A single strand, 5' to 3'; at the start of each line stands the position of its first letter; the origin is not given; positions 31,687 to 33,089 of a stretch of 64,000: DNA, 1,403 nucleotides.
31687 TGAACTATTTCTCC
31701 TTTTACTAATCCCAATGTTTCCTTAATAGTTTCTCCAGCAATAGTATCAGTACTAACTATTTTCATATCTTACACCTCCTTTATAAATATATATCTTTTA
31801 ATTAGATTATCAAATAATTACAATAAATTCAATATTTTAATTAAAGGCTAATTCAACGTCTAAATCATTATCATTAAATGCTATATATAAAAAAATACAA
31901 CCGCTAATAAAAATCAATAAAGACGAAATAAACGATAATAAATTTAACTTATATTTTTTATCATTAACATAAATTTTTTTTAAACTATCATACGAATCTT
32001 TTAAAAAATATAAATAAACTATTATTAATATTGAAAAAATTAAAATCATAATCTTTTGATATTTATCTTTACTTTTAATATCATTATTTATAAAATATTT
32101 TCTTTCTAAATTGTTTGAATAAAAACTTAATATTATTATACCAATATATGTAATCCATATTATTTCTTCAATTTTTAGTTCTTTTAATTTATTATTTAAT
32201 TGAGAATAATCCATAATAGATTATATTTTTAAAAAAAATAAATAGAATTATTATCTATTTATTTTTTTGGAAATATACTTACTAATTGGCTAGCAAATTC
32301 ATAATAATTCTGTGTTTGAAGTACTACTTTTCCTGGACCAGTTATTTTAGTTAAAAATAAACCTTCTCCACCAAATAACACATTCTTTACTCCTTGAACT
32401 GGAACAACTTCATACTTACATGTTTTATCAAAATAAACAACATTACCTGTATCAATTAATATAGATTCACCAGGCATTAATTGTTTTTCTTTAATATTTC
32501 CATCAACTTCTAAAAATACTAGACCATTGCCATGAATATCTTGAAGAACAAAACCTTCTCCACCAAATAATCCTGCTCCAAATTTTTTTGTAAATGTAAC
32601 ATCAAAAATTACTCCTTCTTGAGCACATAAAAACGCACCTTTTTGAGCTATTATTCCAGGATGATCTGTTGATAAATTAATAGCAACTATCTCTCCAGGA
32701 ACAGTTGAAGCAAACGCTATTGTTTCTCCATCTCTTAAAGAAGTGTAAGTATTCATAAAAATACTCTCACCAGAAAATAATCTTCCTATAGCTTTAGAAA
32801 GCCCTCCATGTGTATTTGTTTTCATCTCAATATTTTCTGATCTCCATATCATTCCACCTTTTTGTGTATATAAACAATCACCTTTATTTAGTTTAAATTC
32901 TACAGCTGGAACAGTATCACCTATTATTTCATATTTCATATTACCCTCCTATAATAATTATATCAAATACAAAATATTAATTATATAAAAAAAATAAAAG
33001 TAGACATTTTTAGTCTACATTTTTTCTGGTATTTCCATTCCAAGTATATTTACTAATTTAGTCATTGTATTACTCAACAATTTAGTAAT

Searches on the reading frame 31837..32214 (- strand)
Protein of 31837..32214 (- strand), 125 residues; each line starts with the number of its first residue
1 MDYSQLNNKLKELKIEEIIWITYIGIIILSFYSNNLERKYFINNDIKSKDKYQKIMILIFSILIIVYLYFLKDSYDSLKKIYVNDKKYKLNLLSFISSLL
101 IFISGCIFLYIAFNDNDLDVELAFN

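Call 14: search_protein_families(library=pfam, proteins=[window:31837-32214:-], max_evalue=0.01)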
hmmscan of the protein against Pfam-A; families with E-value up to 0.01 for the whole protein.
window:31837-32214:- (125 aa): 1 family
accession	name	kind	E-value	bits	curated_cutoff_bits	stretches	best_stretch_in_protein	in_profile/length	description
PF06664.17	WLS-like_TM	-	0.007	16.1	28.3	1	18-113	114-214/247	Wntless-like, transmembrane domain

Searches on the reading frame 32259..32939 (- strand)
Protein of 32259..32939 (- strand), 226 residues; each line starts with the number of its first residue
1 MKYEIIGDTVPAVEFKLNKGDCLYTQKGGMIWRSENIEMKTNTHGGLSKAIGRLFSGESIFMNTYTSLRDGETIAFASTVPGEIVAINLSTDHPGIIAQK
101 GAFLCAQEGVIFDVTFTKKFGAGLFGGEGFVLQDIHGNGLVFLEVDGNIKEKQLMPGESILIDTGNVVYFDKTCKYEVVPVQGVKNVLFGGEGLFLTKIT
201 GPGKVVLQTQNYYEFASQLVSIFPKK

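Call 14: search_protein_families(library=pfam, proteins=[window:32259-32939:-], max_evalue=0.01)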
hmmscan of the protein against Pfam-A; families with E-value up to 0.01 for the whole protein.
window:32259-32939:- (226 aa): 1 family
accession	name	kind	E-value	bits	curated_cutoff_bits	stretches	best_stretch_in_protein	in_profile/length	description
PF01987.23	AIM24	-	7.1e-67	225.5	25.7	1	3-209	1-204/205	Mitochondrial biogenesis AIM24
